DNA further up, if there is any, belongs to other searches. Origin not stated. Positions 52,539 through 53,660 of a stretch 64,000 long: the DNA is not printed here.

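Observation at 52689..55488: Kbl overlapped by an unknown E-x-x-H protein and followed by an SDR, with amidohydrolase-2 genes on both sides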

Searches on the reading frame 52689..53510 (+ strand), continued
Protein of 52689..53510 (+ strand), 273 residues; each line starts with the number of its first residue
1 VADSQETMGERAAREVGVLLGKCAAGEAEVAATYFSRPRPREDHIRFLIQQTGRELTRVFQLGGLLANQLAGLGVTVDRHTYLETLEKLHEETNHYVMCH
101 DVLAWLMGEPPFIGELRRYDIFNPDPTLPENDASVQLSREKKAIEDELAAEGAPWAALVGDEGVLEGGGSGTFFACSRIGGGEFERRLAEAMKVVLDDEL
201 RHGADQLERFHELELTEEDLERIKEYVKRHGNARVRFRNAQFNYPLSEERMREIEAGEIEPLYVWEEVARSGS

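Call 74: search_protein_families(library=pfam, proteins=[L026:1196-3067:+, L026:3054-4049:+, L026:5673-6167:-, L026:6204-7283:-, L026:7311-9647:+, L030:4150-6144:+, L030:6179-7885:+, L030:8826-10574:+, L032:2742-4463:-, L032:5413-6267:-], max_evalue=0.0001)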
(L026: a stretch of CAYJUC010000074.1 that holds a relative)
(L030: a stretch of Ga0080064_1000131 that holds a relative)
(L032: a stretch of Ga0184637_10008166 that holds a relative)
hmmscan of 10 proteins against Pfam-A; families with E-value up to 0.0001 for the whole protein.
L026:1196-3067:+ (623 aa): 4 families
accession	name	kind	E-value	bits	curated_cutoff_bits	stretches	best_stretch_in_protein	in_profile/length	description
PF14574.11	RACo_C_ter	-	3e-78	262.9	27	1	363-620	1-254/261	C-terminal domain of RACo the ASKHA domain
PF17651.6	Raco_middle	-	1.1e-53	181.7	26.8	1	199-360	1-162/163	RACo middle region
PF00111.32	Fer2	-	2.8e-12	46.8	21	1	10-87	3-77/77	2Fe-2S iron-sulfur cluster binding domain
PF17650.6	RACo_linker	-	5.3e-12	45.8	26.2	1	118-194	6-84/86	RACo linker region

L026:3054-4049:+ (331 aa): 1 family
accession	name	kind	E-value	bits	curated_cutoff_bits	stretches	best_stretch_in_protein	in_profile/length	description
PF01208.23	URO-D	-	4.2e-32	112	23.9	1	4-322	3-342/346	Uroporphyrinogen decarboxylase (URO-D)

L026:5673-6167:- (164 aa): 1 family
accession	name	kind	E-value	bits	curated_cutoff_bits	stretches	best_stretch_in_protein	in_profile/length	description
PF13380.12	CoA_binding_2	-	1.6e-34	119.2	22.8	1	31-149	1-115/116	CoA binding domain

L026:6204-7283:- (359 aa): 2 families
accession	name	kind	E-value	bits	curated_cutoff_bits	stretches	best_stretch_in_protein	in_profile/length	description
PF06071.19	YchF-GTPase_C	-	6.5e-33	113.1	27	1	270-354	1-84/84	Protein of unknown function (DUF933)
PF01926.29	MMR_HSR1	-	1e-08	35.7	21.9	1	2-112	1-96/113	50S ribosome-binding GTPase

L026:7311-9647:+ (778 aa): 3 families
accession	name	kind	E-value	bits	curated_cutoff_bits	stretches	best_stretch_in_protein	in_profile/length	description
PF20256.3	MoCoBD_2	-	2.5e-79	267.2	27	1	445-710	2-283/283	Molybdopterin cofactor-binding domain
PF02738.23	MoCoBD_1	-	6.7e-76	255.1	27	1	177-417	7-244/244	Molybdopterin cofactor-binding domain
PF01315.27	Ald_Xan_dh_C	-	4.1e-26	91.9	31.3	1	38-155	1-110/110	Aldehyde oxidase and xanthine dehydrogenase, a/b hammerhead domain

L030:4150-6144:+ (664 aa): 1 family
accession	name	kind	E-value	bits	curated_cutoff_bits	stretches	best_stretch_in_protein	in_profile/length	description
PF00496.27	SBP_bac_5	-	4.9e-49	167.8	32.4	1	200-549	9-338/368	Bacterial extracellular solute-binding proteins, family 5 Middle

L030:6179-7885:+ (568 aa): 1 family
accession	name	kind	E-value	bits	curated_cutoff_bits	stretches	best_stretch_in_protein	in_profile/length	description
PF00496.27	SBP_bac_5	-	7.1e-53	180.5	32.4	1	106-472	11-358/368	Bacterial extracellular solute-binding proteins, family 5 Middle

L030:8826-10574:+ (582 aa): 1 family
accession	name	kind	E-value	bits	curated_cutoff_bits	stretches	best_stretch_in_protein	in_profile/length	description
PF00496.27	SBP_bac_5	-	5.9e-47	161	32.4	1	108-479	4-350/368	Bacterial extracellular solute-binding proteins, family 5 Middle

L032:2742-4463:- (573 aa): 1 family
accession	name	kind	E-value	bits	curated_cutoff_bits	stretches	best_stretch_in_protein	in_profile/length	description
PF00496.27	SBP_bac_5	-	2.2e-43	149.2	32.4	1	96-469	4-349/368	Bacterial extracellular solute-binding proteins, family 5 Middle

L032:5413-6267:- (284 aa): 1 family
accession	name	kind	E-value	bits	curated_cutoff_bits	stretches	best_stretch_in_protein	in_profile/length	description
PF04909.20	Amidohydro_2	-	2.1e-25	90.5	26.4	1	9-279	49-288/289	Amidohydrolase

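Call 75: search_protein_families(library=pfam, proteins=[L033:4680-6905:+, L033:6981-7919:+, L033:8863-9939:+, L033:10047-11000:+, L036:4891-6102:-, L036:6842-7954:+, L036:9660-10328:-, L028:50-859:+, L028:915-1982:+, L029:1106-2122:+], max_evalue=0.0001)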
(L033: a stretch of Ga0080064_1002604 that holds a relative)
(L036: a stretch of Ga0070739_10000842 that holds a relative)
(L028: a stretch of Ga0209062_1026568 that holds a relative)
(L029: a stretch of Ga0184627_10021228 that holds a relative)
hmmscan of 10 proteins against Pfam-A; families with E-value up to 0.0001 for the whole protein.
L033:4680-6905:+ (741 aa): 1 family
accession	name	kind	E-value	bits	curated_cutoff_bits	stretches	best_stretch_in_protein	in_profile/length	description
PF01391.23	Collagen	-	6e-05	23.2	27.2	0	149-188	15-54/60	Collagen triple helix repeat (20 copies)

L033:6981-7919:+ (312 aa): 1 family
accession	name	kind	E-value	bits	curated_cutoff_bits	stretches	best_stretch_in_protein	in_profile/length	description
PF01040.23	UbiA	-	1.5e-24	87.1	34.2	1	35-283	8-247/250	UbiA prenyltransferase family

L033:8863-9939:+ (358 aa): 1 family
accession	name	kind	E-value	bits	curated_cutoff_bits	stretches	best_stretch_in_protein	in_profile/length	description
PF01699.29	Na_Ca_ex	-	2.1e-37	128.8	24.9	2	206-349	2-150/151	Sodium/calcium exchanger protein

L033:10047-11000:+ (317 aa): 4 families
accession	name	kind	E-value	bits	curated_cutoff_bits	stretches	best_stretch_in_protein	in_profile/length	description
PF13489.12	Methyltransf_23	-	2e-31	109.4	27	1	106-256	10-162/164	Methyltransferase domain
PF08241.18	Methyltransf_11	-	3.7e-10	40.7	21.2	1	122-210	1-94/95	Methyltransferase domain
PF08242.18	Methyltransf_12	-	9.6e-10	39.5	30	1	122-209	1-98/98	Methyltransferase domain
PF13649.12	Methyltransf_25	-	6.8e-08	33.5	27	1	122-207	2-97/97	Methyltransferase domain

L036:4891-6102:- (403 aa): 2 families
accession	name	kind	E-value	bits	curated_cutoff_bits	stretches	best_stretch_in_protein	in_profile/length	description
PF03466.25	LysR_substrate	-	1.6e-38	132.7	28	1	192-400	2-208/209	LysR substrate binding domain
PF00126.33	HTH_1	-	7.9e-19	67.8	26.6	1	108-167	1-60/60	Bacterial regulatory helix-turn-helix protein, lysR family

L036:6842-7954:+ (370 aa): 1 family
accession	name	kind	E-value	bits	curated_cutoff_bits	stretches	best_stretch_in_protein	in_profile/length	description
PF00296.26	Bac_luciferase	-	2e-67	228.3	27.9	1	1-313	1-308/314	Luciferase-like monooxygenase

L036:9660-10328:- (222 aa): 0 families

L028:50-859:+ (269 aa): 1 family
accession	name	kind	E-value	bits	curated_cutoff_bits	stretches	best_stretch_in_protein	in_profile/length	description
PF00296.26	Bac_luciferase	-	3e-43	148.8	27.9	1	2-225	90-311/314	Luciferase-like monooxygenase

L028:915-1982:+ (355 aa): 3 families
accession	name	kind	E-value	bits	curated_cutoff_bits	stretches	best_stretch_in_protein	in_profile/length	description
PF09084.16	NMT1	-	5.1e-18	66.2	20.5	1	76-280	6-210/216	NMT1/THI5 like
PF13379.11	NMT1_2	-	2.1e-10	41.3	24.7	1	60-285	5-244/252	NMT1-like family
PF16868.10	NMT1_3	-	2.2e-05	24.7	27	1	141-217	91-167/289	NMT1-like family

L029:1106-2122:+ (338 aa): 1 family
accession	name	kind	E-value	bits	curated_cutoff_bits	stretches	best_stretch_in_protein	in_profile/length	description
PF00296.26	Bac_luciferase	-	7.7e-67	226.3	27.9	1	1-272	1-279/314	Luciferase-like monooxygenase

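Call 89: predict_structure(alignment_id=A5)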
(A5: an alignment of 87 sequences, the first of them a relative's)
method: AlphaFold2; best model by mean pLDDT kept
length: 249 residues; sequences in the alignment: 87
mean_pLDDT: 95.8   pTM: 0.92
mean pLDDT of the five models: 95.8, 95.4, 95.1, 95.0, 94.9
residues with pLDDT >= 90: 230; 70-90: 16; 50-70: 3; < 50: 0
segments of 3 or more residues with pLDDT < 50: none
pLDDT, mean of each block of 10 residues (from residue 1): 81 97 98 98 99 96 93 89 92 97 98 97 98 96 94 98 98 97 94 98 98 99 99 98 92
secondary structure, 60 per line:
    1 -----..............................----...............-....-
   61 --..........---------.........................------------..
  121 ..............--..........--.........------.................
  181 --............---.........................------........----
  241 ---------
elements in order: H6-35 H40-54 H56-59 H63-72 H82-106 H119-134 H137-146 H149-157 H164-180 H183-194 H198-222 H229-236

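Call 97: find_homologous_proteins(query=L003:4655-5347:+, max_evalue=1e-10)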
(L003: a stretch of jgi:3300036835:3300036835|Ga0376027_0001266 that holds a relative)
Query L003:4655-5347:+ (231 aa): 43 proteins with E <= 1e-10 among 453 candidates.
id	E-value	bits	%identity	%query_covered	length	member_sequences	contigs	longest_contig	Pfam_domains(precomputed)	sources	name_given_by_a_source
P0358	1.3e-158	544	100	100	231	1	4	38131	PF03070.22,PF14518.12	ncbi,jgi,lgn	ncbi:MAG TPA: iron-containing redox enzyme family protein [Chloroflexota bacterium]|jgi:pyrroloquino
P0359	5.0e-137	474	85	100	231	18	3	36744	PF03070.22,PF14518.12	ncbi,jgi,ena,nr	ncbi:MAG TPA: iron-containing redox enzyme family protein [Chloroflexota bacterium]|nr:iron-containi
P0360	3.7e-127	441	80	100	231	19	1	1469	PF03070.22,PF14518.12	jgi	jgi:pyrroloquinoline-quinone synthase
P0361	9.0e-125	433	78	100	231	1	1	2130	PF03070.22,PF14518.12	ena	-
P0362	1.9e-122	426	76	100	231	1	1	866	PF03070.22,PF14518.12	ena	-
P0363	2.2e-121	422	76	100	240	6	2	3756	PF03070.22,PF14518.12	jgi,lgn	jgi:pyrroloquinoline-quinone synthase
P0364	9.0e-121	420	76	100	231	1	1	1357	PF03070.22,PF14518.12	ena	-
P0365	1.8e-120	419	76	100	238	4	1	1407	PF03070.22,PF14518.12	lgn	-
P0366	1.9e-120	419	76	100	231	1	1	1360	PF03070.22,PF14518.12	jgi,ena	-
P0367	2.0e-119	416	75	100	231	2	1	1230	PF03070.22,PF14518.12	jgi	jgi:pyrroloquinoline-quinone synthase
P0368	3.3e-118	412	74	100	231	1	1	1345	PF03070.22,PF14518.12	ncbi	-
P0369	6.8e-118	411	75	100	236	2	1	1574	PF03070.22,PF14518.12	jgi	jgi:pyrroloquinoline-quinone synthase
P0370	3.8e-117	409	74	100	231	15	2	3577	PF03070.22,PF14518.12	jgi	jgi:pyrroloquinoline-quinone synthase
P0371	4.1e-116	405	74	100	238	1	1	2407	PF03070.22,PF14518.12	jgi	jgi:pyrroloquinoline-quinone synthase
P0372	1.0e-114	401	73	100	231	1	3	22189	PF03070.22,PF14518.12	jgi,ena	-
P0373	1.8e-114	400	72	100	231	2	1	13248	PF03070.22,PF14518.12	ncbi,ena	-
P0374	1.8e-113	396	71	100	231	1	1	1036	PF03070.22,PF14518.12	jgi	jgi:pyrroloquinoline quinone (PQQ) biosynthesis protein C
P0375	2.5e-113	396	71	100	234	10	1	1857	PF03070.22,PF14518.12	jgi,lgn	jgi:pyrroloquinoline-quinone synthase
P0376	1.4e-110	387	71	100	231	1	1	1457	PF03070.22,PF14518.12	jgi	-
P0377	9.2e-109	381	71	100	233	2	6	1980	PF03070.22,PF14518.12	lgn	-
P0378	1.6e-103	364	70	100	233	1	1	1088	PF03070.22,PF14518.12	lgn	-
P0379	2.4e-103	363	66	100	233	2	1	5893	PF03070.22,PF14518.12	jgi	jgi:pyrroloquinoline-quinone synthase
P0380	4.5e-103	362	67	100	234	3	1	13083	PF03070.22,PF14518.12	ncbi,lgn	-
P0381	2.5e-102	360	67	98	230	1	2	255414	PF03070.22,PF14518.12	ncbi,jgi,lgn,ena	-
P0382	6.7e-102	359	66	100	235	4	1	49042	PF03070.22,PF14518.12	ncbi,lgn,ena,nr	ncbi:MAG TPA: iron-containing redox enzyme family protein [Chloroflexota bacterium]|nr:iron-containi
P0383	3.2e-101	356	65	100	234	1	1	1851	PF03070.22,PF14518.12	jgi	-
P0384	5.6e-98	346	63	100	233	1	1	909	PF03070.22,PF14518.12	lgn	-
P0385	2.7e-97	344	65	100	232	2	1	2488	PF03070.22,PF14518.12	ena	-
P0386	1.2e-96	341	63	100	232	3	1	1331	PF03070.22,PF14518.12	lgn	-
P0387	1.4e-96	341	63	100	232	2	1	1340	PF03070.22,PF14518.12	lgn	-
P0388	2.0e-96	341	63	100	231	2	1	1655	PF03070.22,PF14518.12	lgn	-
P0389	2.8e-96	340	64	99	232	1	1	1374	PF03070.22,PF14518.12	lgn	-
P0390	6.1e-96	339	63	98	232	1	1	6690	PF03070.22,PF14518.12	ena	-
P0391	3.0e-94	334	61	100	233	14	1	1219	PF03070.22,PF14518.12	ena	-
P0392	1.1e-92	328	60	99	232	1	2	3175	PF03070.22,PF14518.12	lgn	-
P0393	4.4e-91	323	63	97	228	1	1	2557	PF03070.22,PF14518.12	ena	-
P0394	1.7e-89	318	59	100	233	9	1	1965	PF03070.22,PF14518.12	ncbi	-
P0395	1.3e-84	302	58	100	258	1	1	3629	PF03070.22,PF14518.12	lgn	-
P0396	8.0e-73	263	52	98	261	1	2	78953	PF03070.22,PF14518.12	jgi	jgi:pyrroloquinoline-quinone synthase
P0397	3.9e-71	258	51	98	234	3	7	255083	PF03070.22,PF14518.12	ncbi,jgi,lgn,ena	-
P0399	5.2e-61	225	67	61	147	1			PF03070.22,PF14518.12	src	-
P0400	1.9e-50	190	41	98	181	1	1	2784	PF03070.22,PF14518.12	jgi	jgi:pyrroloquinoline-quinone synthase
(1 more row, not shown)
